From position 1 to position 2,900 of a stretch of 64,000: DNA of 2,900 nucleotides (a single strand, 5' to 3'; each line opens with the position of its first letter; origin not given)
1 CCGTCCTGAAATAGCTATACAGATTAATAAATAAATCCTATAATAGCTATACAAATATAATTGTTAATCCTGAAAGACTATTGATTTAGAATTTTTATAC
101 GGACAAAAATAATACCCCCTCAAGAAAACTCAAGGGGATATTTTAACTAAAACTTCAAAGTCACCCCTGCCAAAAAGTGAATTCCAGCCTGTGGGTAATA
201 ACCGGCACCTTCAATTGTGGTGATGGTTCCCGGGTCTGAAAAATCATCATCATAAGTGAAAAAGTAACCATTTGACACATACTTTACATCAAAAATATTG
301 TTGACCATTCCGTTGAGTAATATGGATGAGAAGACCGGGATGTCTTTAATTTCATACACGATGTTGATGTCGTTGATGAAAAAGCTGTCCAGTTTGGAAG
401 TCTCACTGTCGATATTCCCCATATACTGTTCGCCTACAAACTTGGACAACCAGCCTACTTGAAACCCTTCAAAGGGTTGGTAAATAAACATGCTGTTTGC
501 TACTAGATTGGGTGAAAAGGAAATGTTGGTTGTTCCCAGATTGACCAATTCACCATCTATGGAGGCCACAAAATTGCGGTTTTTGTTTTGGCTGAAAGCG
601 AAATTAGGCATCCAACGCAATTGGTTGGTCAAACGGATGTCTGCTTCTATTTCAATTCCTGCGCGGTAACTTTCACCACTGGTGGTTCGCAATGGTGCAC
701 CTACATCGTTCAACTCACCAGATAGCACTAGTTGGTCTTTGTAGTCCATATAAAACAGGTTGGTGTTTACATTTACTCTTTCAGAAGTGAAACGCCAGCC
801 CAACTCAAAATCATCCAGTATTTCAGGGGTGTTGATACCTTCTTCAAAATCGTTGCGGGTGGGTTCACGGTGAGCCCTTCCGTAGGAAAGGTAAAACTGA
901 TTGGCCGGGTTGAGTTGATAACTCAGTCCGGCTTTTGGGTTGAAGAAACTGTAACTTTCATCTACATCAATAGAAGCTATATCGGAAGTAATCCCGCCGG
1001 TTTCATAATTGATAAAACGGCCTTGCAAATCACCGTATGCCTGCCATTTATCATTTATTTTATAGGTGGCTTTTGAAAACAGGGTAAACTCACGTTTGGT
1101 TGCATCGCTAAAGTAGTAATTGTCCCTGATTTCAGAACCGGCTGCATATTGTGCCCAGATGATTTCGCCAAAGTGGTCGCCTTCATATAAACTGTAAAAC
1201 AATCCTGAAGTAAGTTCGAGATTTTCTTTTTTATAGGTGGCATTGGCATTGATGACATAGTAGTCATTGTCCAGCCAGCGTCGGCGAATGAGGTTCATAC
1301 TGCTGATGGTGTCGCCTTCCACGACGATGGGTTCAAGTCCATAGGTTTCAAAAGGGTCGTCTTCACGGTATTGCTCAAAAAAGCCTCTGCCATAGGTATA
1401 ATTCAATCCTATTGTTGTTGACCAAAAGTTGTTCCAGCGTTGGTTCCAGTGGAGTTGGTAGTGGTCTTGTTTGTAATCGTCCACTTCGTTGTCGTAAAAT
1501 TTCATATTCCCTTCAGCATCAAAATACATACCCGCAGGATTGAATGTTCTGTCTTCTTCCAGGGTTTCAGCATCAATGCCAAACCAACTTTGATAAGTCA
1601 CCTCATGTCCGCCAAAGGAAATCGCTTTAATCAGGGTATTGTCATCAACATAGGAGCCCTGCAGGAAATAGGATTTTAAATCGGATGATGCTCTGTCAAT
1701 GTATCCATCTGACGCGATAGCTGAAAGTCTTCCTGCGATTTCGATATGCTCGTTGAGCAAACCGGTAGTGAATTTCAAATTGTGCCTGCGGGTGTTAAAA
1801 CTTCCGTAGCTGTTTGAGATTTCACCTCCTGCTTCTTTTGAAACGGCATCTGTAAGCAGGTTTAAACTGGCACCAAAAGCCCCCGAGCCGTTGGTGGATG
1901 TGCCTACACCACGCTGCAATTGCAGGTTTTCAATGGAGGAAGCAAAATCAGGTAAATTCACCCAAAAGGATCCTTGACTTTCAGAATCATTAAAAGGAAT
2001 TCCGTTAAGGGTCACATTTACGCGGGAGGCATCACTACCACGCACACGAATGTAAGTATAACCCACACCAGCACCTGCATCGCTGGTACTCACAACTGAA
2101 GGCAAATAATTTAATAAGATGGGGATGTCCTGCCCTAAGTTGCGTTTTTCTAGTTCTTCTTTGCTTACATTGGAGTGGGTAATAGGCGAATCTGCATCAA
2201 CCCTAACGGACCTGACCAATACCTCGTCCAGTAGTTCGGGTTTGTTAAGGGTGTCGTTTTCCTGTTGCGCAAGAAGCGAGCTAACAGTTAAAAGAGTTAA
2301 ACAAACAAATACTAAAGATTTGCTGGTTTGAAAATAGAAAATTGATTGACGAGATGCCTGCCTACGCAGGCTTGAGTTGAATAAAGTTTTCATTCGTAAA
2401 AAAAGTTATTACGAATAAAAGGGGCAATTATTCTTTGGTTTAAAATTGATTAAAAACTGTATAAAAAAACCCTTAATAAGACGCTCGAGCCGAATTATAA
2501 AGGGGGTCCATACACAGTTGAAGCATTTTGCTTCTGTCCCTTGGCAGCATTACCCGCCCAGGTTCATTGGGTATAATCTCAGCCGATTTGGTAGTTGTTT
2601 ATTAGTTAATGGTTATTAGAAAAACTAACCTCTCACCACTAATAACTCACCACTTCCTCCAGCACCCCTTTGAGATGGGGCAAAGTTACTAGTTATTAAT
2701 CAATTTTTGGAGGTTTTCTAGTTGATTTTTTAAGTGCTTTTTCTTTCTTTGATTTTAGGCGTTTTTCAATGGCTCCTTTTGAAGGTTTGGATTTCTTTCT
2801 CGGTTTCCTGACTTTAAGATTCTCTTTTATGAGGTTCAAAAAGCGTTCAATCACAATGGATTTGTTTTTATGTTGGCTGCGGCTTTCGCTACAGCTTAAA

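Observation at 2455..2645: TPP riboswitch with terminator/antiterminator platform controlling a TonB-dependent receptor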

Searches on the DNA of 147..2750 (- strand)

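Call 3: search_rna_families(source=window, start=2350, end=2750, threshold=evalue, max_evalue=10, show_alignments=5)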
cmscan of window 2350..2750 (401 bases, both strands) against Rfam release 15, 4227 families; matches with E-value up to 10: 6.
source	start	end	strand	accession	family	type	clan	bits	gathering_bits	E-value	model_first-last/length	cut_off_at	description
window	2520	2679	-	RF00059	TPP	Cis-reg; riboswitch;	-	32.2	54.3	0.00012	1-105/105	no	TPP riboswitch aptamer (THI element)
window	2350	2397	-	RF02748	FtrB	Gene; sRNA;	-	17.8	66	2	1-50/115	3'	Francisella sRNA B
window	2350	2373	+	RF01356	CRISPR-DR28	Gene; CRISPR;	-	15.7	35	5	1-24/24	no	CRISPR RNA direct repeat element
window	2357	2422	-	RF00538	snoCD11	Gene; snRNA; snoRNA; CD-box;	-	14.4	60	9.9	1-75/75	no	Small nucleolar RNA CD11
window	2660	2698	-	RF01098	RF_site9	Cis-reg; frameshift_element;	-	14.2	70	8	1-50/50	no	Gag/pro ribosomal frameshift site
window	2350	2385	-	RF02753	ES173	Gene; sRNA;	-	14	90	6.8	1-36/64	3'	ES173 sRNA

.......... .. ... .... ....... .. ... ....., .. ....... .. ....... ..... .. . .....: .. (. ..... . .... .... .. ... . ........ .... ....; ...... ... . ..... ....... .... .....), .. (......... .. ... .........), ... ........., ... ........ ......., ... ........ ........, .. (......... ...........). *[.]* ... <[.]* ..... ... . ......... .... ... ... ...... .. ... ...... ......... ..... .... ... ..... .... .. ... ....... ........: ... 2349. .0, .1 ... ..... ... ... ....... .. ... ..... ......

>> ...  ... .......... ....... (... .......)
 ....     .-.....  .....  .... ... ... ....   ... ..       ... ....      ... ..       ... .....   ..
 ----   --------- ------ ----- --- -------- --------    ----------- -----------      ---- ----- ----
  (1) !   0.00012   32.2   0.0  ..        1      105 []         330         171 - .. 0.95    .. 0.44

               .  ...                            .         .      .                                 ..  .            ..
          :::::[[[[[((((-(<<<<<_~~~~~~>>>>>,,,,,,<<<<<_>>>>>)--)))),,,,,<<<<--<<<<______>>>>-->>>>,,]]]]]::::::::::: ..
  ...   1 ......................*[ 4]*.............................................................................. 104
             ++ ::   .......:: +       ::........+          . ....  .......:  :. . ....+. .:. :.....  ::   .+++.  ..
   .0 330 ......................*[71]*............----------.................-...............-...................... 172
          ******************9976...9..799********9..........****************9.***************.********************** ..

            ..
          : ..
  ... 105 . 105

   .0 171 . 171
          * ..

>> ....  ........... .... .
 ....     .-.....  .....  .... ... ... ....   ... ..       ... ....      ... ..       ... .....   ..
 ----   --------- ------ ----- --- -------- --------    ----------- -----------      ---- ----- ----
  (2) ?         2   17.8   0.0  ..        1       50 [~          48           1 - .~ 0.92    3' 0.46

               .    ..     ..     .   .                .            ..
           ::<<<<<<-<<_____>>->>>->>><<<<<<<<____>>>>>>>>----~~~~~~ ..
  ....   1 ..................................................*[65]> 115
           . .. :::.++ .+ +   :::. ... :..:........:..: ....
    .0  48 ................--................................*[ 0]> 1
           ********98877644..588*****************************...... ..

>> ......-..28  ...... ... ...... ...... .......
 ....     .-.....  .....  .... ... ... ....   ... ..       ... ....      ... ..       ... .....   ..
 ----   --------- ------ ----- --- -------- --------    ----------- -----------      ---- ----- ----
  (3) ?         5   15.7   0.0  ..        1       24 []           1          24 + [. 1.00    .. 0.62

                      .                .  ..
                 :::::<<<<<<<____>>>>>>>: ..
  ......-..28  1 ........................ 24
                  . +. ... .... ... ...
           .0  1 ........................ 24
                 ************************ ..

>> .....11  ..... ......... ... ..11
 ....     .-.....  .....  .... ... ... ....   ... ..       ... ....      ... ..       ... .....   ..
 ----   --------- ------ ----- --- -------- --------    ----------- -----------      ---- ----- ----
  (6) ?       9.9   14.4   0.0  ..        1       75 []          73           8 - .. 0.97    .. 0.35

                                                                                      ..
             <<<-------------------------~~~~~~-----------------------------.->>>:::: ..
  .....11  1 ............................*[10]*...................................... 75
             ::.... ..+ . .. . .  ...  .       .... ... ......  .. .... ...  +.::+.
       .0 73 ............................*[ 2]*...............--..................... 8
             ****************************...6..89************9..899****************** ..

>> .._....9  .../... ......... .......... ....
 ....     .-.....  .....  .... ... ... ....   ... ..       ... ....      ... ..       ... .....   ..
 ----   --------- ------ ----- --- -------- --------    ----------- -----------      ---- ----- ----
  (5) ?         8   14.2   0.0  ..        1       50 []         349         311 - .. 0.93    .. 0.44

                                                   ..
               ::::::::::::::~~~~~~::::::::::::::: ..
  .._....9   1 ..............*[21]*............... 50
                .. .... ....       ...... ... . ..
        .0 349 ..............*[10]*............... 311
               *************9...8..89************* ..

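Call 14: search_rna_families(sources=[L010, L011, L029, L030, L039, L044, L050, L073, L076, L014, L034, L064], threshold=gathering, show_alignments=2)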
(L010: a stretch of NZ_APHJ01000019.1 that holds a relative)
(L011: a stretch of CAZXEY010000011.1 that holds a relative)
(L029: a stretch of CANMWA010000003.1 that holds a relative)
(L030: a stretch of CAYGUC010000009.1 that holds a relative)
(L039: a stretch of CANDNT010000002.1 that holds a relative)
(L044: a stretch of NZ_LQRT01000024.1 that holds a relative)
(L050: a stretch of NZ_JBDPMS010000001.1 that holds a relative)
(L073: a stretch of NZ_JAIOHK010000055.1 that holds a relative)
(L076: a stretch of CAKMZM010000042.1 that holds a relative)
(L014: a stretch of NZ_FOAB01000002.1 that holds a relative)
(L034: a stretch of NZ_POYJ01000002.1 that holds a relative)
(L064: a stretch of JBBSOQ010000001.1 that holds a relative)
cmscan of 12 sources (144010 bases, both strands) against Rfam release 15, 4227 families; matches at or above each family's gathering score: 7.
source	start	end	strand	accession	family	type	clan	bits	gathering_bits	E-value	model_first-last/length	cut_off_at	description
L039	7201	7294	+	RF00059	TPP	Cis-reg; riboswitch;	-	78.6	54.3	1.7e-13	1-105/105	no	TPP riboswitch aptamer (THI element)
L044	7158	7256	+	RF00059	TPP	Cis-reg; riboswitch;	-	76.3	54.3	6.4e-13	1-105/105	no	TPP riboswitch aptamer (THI element)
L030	7421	7520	+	RF00059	TPP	Cis-reg; riboswitch;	-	73.9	54.3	2.5e-12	1-105/105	no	TPP riboswitch aptamer (THI element)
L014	7245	7342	+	RF00059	TPP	Cis-reg; riboswitch;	-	73.8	54.3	2.7e-12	1-105/105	no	TPP riboswitch aptamer (THI element)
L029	7431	7529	+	RF00059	TPP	Cis-reg; riboswitch;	-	73.1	54.3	3.8e-12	1-105/105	no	TPP riboswitch aptamer (THI element)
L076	7265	7364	+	RF00059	TPP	Cis-reg; riboswitch;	-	71.4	54.3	1e-11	1-105/105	no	TPP riboswitch aptamer (THI element)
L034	7247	7345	+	RF00059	TPP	Cis-reg; riboswitch;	-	69.5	54.3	3.1e-11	1-105/105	no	TPP riboswitch aptamer (THI element)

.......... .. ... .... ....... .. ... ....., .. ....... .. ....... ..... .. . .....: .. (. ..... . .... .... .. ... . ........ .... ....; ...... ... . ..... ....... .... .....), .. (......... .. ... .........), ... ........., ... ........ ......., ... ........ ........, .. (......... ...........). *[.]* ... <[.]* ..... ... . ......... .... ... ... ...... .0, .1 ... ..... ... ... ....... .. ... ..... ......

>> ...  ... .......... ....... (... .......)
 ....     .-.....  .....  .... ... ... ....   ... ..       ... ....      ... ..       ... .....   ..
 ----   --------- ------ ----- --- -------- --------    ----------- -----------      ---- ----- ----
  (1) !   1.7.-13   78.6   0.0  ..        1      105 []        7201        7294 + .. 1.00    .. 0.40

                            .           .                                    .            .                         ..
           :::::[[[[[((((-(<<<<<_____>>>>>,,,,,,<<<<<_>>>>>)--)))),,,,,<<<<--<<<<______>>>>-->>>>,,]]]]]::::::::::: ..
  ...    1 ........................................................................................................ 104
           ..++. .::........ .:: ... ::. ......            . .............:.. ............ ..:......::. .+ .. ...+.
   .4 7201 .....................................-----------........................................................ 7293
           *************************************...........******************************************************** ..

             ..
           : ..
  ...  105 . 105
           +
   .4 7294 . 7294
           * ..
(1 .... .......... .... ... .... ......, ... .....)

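Call 24: search_rna_families(source=L039, start=4700, end=5000, threshold=evalue, max_evalue=1, show_alignments=1)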
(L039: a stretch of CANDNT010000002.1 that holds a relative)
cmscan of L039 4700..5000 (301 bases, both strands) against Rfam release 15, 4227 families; matches with E-value up to 1: 1.
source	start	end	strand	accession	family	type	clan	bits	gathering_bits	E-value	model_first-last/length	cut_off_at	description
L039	4773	4860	+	RF00059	TPP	Cis-reg; riboswitch;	-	38.3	54.3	2.9e-06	1-105/105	no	TPP riboswitch aptamer (THI element)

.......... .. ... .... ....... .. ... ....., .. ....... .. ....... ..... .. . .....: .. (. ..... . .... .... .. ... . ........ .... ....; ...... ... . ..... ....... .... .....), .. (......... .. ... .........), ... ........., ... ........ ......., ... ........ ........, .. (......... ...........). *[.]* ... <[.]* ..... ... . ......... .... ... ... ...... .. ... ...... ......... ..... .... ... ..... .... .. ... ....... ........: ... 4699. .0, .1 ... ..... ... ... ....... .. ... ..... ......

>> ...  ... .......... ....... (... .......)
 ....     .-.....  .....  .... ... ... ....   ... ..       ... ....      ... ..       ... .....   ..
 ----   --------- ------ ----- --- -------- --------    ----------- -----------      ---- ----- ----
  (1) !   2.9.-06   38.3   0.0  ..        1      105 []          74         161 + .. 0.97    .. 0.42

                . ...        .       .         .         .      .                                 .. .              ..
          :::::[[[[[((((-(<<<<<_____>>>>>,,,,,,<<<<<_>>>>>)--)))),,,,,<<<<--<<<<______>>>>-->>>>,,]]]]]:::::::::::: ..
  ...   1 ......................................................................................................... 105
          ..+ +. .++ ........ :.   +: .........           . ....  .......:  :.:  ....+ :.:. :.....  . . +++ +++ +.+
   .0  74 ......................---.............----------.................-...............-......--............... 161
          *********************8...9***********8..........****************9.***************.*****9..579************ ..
